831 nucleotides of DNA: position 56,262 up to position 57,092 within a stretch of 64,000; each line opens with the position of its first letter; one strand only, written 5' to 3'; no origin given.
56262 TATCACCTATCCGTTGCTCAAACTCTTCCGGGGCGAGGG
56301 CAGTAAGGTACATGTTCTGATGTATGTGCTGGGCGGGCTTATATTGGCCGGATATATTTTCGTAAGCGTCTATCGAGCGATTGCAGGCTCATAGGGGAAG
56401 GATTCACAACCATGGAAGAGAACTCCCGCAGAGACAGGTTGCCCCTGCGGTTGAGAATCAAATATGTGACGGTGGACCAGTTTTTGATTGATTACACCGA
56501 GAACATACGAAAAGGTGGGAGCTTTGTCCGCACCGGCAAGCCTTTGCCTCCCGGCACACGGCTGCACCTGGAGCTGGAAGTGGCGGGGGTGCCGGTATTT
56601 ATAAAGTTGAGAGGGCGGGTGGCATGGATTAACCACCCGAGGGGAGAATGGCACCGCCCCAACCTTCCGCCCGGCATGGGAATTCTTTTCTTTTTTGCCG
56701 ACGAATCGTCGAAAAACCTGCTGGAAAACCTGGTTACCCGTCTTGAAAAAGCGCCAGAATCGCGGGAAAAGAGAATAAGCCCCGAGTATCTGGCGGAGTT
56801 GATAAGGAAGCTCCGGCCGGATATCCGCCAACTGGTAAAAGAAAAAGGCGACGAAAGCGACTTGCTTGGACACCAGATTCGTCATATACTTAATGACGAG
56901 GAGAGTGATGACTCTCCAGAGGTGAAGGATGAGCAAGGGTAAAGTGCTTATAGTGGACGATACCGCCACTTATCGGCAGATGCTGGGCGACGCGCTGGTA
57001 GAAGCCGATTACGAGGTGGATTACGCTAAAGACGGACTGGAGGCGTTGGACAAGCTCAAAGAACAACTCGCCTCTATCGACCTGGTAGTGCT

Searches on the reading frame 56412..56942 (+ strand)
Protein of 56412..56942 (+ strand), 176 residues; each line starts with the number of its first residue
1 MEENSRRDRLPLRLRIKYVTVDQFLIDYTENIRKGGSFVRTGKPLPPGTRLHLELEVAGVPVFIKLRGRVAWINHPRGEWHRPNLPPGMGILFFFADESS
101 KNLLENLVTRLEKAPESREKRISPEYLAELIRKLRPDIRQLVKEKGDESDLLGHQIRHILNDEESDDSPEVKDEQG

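Call 92: search_protein_families(library=pfam, proteins=[window:56412-56942:+], max_evalue=0.00001)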
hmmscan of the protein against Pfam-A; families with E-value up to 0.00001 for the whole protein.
window:56412-56942:+ (176 aa): 1 family
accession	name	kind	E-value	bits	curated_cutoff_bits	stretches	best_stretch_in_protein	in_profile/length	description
PF07238.19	PilZ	-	2.5e-07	31.4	22.5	1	6-109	4-101/102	PilZ domain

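Call 93: search_protein_families(library=ncbifam, proteins=[window:56412-56942:+], max_evalue=0.001)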
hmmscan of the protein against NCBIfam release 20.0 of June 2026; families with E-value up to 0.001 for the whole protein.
window:56412-56942:+ (176 aa): 1 family
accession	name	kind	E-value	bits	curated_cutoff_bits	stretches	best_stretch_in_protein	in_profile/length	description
TIGR02266.1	gmx_TIGR02266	paralog_domain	2.2e-20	72.6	68.7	1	9-108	1-95/96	TIGR02266 family protein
